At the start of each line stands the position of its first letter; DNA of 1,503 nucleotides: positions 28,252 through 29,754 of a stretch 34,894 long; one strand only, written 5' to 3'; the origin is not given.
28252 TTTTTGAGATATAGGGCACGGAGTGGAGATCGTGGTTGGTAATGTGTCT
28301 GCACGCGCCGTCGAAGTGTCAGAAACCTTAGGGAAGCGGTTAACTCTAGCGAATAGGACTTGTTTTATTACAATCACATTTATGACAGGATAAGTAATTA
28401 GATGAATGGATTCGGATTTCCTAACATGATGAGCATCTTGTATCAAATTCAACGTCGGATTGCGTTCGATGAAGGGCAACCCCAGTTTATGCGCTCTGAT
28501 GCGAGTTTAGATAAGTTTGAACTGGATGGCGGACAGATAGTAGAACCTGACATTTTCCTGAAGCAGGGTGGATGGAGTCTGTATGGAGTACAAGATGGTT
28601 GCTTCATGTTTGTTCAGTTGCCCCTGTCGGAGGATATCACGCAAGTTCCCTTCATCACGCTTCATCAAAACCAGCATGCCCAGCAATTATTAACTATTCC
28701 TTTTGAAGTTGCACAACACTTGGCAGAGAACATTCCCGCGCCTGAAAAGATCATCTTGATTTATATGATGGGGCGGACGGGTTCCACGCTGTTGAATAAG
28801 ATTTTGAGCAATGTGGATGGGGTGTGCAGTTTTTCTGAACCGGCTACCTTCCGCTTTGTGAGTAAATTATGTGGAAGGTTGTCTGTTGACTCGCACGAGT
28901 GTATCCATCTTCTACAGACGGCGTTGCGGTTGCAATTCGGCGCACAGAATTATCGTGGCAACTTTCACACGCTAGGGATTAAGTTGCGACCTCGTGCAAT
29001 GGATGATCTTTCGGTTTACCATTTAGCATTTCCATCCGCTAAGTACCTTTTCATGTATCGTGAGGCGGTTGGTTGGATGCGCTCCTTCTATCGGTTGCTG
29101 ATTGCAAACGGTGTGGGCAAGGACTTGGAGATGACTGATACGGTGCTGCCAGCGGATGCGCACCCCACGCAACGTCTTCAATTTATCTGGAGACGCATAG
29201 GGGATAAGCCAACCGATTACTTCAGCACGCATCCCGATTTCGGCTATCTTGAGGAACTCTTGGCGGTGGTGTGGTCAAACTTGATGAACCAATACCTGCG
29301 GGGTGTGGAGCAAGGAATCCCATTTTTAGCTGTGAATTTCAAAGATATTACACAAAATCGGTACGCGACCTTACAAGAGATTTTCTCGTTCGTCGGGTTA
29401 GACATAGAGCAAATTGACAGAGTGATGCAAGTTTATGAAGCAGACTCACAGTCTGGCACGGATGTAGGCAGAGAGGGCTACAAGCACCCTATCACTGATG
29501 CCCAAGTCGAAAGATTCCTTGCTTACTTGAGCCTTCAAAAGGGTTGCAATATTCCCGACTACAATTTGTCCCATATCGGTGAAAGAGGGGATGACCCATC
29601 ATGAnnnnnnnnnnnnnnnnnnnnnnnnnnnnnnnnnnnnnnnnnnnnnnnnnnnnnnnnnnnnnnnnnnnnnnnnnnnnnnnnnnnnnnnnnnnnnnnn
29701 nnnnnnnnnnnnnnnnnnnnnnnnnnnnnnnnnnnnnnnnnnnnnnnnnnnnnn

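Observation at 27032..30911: Tandem duplicated sulfotransferase-like genes translationally coupled to a membrane-anchored TAXI-like binding protein, appended to the Dpp operon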

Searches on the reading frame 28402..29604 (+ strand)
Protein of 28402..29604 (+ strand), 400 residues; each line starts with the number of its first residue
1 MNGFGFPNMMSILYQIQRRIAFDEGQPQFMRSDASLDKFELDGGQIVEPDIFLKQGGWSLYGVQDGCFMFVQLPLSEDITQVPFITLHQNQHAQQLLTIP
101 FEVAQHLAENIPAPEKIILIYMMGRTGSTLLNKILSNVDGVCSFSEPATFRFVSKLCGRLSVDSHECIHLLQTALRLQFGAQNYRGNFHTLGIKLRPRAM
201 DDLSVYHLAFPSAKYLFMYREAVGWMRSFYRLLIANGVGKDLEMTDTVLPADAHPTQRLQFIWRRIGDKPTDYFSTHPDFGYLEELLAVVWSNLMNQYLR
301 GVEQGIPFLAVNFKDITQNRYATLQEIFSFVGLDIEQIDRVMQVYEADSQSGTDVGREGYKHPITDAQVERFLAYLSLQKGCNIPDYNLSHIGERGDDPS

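Call 3: search_protein_families(library=pfam, proteins=[window:28402-29604:+], max_evalue=1)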
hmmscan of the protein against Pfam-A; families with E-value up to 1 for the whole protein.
window:28402-29604:+ (400 aa): 3 families
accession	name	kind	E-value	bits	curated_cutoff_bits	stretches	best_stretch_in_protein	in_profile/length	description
PF13469.12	Sulfotransfer_3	-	1.3e-08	35.8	27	1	119-266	3-182/216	Sulfotransferase family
PF00685.33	Sulfotransfer_1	-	0.00044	20.2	22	1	118-343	4-193/255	Sulfotransferase domain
PF02022.25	Integrase_Zn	-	0.59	10.7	22.6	0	163-181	3-21/38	Integrase Zinc binding domain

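Call 8: search_protein_families(library=ncbifam, proteins=[window:28402-29604:+], max_evalue=0.1)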
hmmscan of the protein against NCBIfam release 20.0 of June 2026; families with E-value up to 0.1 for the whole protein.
window:28402-29604:+ (400 aa): 0 families

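Call 9: search_solved_structures(query=window:28402-29604:+, max_evalue=10, show_alignments=2)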
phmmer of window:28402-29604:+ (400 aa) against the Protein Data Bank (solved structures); distinct sequences matched with E-value up to 10: 0.

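Call 11: find_homologous_proteins(query=window:28402-29604:+, max_evalue=0.001)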
Query window:28402-29604:+ (400 aa): 4 proteins with E <= 0.001 among 2367 candidates.
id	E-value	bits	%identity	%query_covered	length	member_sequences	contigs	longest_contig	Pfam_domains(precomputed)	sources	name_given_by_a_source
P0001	2.5e-270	914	99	100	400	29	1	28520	PF13469.13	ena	-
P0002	2.3e-214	730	82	97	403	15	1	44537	PF13469.13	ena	-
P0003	4.8e-177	607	70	95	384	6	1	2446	PF13469.13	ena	-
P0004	8.2e-175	600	70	95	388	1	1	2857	PF13469.13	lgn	-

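Call 14: find_encoding_contigs(protein=P0002, flank=10000, max_places=4)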
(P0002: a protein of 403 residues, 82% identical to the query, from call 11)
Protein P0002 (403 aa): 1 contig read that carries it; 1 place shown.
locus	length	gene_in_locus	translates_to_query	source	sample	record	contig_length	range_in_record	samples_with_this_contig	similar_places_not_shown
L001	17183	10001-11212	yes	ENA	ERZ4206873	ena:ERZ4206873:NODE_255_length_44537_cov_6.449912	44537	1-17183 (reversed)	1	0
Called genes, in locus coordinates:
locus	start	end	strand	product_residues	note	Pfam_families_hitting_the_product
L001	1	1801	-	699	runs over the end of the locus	PF00005:ABC_tran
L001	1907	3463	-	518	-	PF00496:SBP_bac_5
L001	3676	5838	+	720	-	PF00122:E1-E2_ATPase, PF00702:Hydrolase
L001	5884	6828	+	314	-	PF19300:BPD_transp_1_N, PF00528:BPD_transp_1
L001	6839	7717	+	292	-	-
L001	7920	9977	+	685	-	PF00005:ABC_tran, PF02463:SMC_N (weak), PF13191:AAA_16 (faint), PF13401:AAA_22 (faint), PF08352:oligo_HPY, PF00005:ABC_tran, PF02463:SMC_N, PF08352:oligo_HPY, +3 more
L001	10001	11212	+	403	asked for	PF13469:Sulfotransfer_3 (faint)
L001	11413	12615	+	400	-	PF13469:Sulfotransfer_3 (faint)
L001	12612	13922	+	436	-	PF09084:NMT1, PF16868:NMT1_3, PF12974:Phosphonate-bd (weak)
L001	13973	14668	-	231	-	-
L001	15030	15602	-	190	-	PF10502:Peptidase_S26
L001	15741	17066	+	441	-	PF02673:BacA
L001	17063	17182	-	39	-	?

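Call 15: find_encoding_contigs(protein=P0003, flank=10000, max_places=4)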
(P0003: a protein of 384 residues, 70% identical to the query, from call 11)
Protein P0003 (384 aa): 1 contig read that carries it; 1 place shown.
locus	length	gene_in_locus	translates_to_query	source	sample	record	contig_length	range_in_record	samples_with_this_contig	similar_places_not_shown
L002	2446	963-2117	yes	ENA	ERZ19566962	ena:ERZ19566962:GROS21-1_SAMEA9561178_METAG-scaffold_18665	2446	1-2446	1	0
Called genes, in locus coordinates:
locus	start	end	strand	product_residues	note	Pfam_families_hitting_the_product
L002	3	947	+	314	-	?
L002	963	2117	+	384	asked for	PF13469:Sulfotransfer_3 (faint)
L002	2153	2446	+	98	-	?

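Call 16: find_encoding_contigs(protein=P0004, flank=10000, max_places=4)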
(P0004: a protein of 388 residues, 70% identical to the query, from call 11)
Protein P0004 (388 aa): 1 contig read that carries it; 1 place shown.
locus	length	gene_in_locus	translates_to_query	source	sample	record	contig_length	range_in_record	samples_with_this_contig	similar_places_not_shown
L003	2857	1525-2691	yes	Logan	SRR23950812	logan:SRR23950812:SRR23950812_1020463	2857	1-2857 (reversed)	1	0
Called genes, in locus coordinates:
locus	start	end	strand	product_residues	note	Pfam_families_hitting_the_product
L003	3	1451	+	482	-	?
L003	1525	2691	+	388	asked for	PF13469:Sulfotransfer_3 (faint)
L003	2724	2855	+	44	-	?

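Call 35: predict_structure(alignment_id=A1)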
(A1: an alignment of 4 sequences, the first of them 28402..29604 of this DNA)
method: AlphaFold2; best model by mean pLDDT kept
length: 400 residues; sequences in the alignment: 4
mean_pLDDT: 46.2   pTM: 0.47
mean pLDDT of the five models: 46.2, 45.3, 44.3, 43.9, 32.3
residues with pLDDT >= 90: 0; 70-90: 53; 50-70: 90; < 50: 257
segments of 3 or more residues with pLDDT < 50: 1-34, 77-91, 123-138, 215-400
pLDDT, mean of each block of 10 residues (from residue 1): 25 27 34 50 55 68 71 53 41 66 79 71 47 50 60 52 68 81 71 63 64 50 38 32 27 30 32 35 40 44 32 30 37 42 39 32 31 29 26 29
secondary structure, 60 per line:
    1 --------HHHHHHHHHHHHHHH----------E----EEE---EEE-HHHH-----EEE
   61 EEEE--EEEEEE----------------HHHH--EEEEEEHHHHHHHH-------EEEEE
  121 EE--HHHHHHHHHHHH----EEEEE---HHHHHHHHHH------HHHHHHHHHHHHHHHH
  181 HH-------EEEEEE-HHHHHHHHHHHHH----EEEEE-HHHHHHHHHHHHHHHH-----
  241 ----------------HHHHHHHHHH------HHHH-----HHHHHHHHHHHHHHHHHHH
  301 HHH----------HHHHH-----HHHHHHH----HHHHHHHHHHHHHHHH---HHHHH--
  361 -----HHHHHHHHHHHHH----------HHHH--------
elements in order: H9-23 E39-41 E45-47 H49-52 E58-64 E67-72 H89-92 E95-100 H101-108 E116-122 H125-136 E141-145 H149-158 H165-182 E190-195 H197-209 E214-218 H220-235 H257-266 H273-276 H282-303 H314-318 H324-330 H335-350 H354-358 H366-378 H389-392

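Call 36: search_protein_representatives(alignment_id=A1)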
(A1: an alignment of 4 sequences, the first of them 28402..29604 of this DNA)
Query: 4 sequences, 388 profile positions. Proteins with E-value up to 0.001 (for the whole library): 1039; up to 1e-10: 493; up to 1e-30: 76. The best 150 are listed.
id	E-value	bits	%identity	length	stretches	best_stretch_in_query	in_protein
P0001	1.9e-244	827.2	-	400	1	1-387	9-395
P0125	1.6e-99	350.0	-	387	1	15-382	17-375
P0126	1.2e-54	202.4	-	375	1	1-381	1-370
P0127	1.1e-50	189.3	-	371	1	26-382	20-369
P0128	4.8e-49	183.9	-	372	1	24-384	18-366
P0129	2.1e-47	178.5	-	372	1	16-382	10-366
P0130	3.8e-47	177.6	-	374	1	29-369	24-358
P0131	3.2e-46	174.6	-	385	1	26-386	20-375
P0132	7.5e-46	173.4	-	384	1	26-384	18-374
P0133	6.5e-45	170.3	-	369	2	26-229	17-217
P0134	2.1e-44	168.6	-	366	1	24-377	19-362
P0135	4.7e-43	164.2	-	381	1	27-384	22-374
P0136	2.3e-42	161.9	-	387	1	26-382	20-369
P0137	7.3e-42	160.3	-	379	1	30-382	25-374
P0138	7.8e-42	160.2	-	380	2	25-234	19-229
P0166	5.8e-35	137.5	-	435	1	39-351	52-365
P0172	1.1e-33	133.3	-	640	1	26-372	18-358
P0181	2.2e-32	129.1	-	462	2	26-238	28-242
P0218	3.0e-29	118.7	-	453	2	27-226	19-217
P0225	8.6e-29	117.2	-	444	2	43-224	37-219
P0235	1.7e-27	113.0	-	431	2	26-224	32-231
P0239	3.3e-27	112.0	-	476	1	29-351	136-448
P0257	8.8e-26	107.3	-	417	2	36-234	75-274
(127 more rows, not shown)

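Call 42: find_related_loci(query=A4, collection=genome_contigs, flank=10000)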
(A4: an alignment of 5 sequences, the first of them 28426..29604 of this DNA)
Query A4 (392 aa) in genome_contigs; peptide patterns used: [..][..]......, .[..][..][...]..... (x = any residue, [..] = any of these).
28 stretches matched a pattern; 1 encode a relative of the query (tblastn E <= 1e-3); 1 distinct loci.
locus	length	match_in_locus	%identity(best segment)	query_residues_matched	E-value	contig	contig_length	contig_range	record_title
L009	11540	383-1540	91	1-386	0e+0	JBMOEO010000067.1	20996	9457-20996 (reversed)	MAG: Phototrophicaceae bacterium isolate Deming_bin.12 contig6392, whole genome shotgun sequence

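Call 47: search_protein_families(library=pfam, proteins=[P0172, P0166, P0181, P0239, P0257, P0218, P0225, P0235, P0125, P0126], max_evalue=0.01)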
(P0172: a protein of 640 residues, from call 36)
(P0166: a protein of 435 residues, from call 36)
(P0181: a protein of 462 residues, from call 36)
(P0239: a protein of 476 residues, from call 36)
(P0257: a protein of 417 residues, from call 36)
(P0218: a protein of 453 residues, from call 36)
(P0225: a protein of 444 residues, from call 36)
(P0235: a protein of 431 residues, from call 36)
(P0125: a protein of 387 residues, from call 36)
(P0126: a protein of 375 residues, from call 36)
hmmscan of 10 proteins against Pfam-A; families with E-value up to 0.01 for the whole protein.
P0172 (640 aa): 4 families
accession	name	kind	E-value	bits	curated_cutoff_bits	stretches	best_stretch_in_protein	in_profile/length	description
PF01636.29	APH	-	4.8e-24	85.9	23.2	1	399-633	3-239/239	Phosphotransferase enzyme family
PF00685.33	Sulfotransfer_1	-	8.7e-07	29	22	1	105-352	4-193/255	Sulfotransferase domain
PF13469.12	Sulfotransfer_3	-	1.8e-05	25.6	27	0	271-313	170-213/216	Sulfotransferase family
PF03881.20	Fructosamin_kin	-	4.5e-05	23.3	22.4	0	554-636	184-261/288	Fructosamine kinase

P0166 (435 aa): 1 family
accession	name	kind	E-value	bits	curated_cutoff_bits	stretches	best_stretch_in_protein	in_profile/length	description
PF13469.12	Sulfotransfer_3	-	3e-09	37.9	27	1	124-269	1-176/216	Sulfotransferase family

P0181 (462 aa): 3 families
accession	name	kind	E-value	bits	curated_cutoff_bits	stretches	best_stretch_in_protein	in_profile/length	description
PF13469.12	Sulfotransfer_3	-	8.2e-09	36.5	27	1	347-392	168-215/216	Sulfotransferase family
PF17784.7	Sulfotransfer_4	-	8.2e-07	29.5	22.8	1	120-249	7-134/215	Sulfotransferase domain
PF00685.33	Sulfotransfer_1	-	0.0027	17.6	22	0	346-399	139-193/255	Sulfotransferase domain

P0239 (476 aa): 2 families
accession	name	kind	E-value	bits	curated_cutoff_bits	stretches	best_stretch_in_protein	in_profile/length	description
PF13469.12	Sulfotransfer_3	-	4e-06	27.7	27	1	228-425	10-215/216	Sulfotransferase family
PF14559.12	TPR_19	-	0.00018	22.2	25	1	31-82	3-54/68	Tetratricopeptide repeat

P0257 (417 aa): 1 family
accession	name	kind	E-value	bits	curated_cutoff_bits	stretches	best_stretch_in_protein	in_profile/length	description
PF13469.12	Sulfotransfer_3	-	7.4e-08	33.3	27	1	153-349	3-213/216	Sulfotransferase family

P0218 (453 aa): 2 families
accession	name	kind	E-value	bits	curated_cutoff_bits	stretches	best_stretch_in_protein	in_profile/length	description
PF13469.12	Sulfotransfer_3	-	1.1e-06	29.5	27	0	231-313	138-215/216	Sulfotransferase family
PF00685.33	Sulfotransfer_1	-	4.4e-05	23.4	22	1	105-319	4-192/255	Sulfotransferase domain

P0225 (444 aa): 2 families
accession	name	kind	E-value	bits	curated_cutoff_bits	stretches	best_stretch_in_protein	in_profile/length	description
PF13469.12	Sulfotransfer_3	-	4.1e-07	30.9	27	1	332-379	166-215/216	Sulfotransferase family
PF17784.7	Sulfotransfer_4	-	0.0029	17.9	22.8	1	157-226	55-117/215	Sulfotransferase domain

P0235 (431 aa): 2 families
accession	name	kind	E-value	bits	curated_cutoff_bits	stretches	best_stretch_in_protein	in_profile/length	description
PF13469.12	Sulfotransfer_3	-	1.9e-09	38.6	27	1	119-231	2-145/216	Sulfotransferase family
PF17784.7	Sulfotransfer_4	-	0.0015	18.9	22.8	1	200-267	79-146/215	Sulfotransferase domain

P0125 (387 aa): 3 families
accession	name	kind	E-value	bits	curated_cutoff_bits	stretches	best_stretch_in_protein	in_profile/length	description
PF13469.12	Sulfotransfer_3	-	2.8e-09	38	27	1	275-324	164-215/216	Sulfotransferase family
PF00685.33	Sulfotransfer_1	-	0.0013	18.6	22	0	284-340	145-198/255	Sulfotransferase domain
PF17784.7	Sulfotransfer_4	-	0.0022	18.3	22.8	1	196-254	85-143/215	Sulfotransferase domain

P0126 (375 aa): 2 families
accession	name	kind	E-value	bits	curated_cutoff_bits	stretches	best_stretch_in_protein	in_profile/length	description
PF13469.12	Sulfotransfer_3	-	1.6e-09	38.8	27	0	194-316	120-213/216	Sulfotransferase family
PF17784.7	Sulfotransfer_4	-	0.0017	18.7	22.8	1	188-264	80-159/215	Sulfotransferase domain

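Call 48: search_solved_structures(query=A2, max_evalue=10, show_alignments=3)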
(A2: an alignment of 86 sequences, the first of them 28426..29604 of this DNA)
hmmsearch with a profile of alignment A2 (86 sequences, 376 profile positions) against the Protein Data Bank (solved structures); distinct sequences matched with E-value up to 10: 47.
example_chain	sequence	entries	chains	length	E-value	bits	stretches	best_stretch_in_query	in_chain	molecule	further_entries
8w5z_A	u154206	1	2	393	2e-08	36.8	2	187-304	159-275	Protein-tyrosine sulfotransferase (Fragment)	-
9wp1_A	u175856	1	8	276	5.9e-08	35.2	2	102-219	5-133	Protein-tyrosine sulfotransferase 1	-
5wrj_A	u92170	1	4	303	6e-08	35.2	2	102-219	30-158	Protein-tyrosine sulfotransferase 1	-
5wri_A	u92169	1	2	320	7.6e-08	34.9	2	102-219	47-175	Protein-tyrosine sulfotransferase 1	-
4gbm_A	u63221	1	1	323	3.6e-07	32.7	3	104-134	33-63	CurM Sulfotransferase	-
2zq5_A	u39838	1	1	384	1.8e-06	30.4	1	269-340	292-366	Putative uncharacterized protein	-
4gox_A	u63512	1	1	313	1.9e-06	30.3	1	100-134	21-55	Polyketide synthase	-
9wwe_A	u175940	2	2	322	7.7e-06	28.3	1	104-223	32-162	Protein-tyrosine sulfotransferase 2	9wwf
3ap1_A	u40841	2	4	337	9.3e-06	28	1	104-223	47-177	Protein-tyrosine sulfotransferase 2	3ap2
3ap3_A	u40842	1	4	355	1.1e-05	27.8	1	103-219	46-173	Protein-tyrosine sulfotransferase 2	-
3qvu_A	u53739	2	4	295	0.002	20.3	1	258-313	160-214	Sulfotransferase 1A1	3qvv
1ls6_A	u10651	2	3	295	0.0037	19.4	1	260-313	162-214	aryl sulfotransferase | Sulfotransferase 1A1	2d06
1z28_A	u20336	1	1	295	0.0039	19.4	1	260-312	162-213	Phenol-sulfating phenol sulfotransferase 1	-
3u3j_A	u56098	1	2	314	0.0044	19.2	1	260-313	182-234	Sulfotransferase 1A1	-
3u3k_A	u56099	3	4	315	0.0045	19.2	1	260-313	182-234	Sulfotransferase 1A1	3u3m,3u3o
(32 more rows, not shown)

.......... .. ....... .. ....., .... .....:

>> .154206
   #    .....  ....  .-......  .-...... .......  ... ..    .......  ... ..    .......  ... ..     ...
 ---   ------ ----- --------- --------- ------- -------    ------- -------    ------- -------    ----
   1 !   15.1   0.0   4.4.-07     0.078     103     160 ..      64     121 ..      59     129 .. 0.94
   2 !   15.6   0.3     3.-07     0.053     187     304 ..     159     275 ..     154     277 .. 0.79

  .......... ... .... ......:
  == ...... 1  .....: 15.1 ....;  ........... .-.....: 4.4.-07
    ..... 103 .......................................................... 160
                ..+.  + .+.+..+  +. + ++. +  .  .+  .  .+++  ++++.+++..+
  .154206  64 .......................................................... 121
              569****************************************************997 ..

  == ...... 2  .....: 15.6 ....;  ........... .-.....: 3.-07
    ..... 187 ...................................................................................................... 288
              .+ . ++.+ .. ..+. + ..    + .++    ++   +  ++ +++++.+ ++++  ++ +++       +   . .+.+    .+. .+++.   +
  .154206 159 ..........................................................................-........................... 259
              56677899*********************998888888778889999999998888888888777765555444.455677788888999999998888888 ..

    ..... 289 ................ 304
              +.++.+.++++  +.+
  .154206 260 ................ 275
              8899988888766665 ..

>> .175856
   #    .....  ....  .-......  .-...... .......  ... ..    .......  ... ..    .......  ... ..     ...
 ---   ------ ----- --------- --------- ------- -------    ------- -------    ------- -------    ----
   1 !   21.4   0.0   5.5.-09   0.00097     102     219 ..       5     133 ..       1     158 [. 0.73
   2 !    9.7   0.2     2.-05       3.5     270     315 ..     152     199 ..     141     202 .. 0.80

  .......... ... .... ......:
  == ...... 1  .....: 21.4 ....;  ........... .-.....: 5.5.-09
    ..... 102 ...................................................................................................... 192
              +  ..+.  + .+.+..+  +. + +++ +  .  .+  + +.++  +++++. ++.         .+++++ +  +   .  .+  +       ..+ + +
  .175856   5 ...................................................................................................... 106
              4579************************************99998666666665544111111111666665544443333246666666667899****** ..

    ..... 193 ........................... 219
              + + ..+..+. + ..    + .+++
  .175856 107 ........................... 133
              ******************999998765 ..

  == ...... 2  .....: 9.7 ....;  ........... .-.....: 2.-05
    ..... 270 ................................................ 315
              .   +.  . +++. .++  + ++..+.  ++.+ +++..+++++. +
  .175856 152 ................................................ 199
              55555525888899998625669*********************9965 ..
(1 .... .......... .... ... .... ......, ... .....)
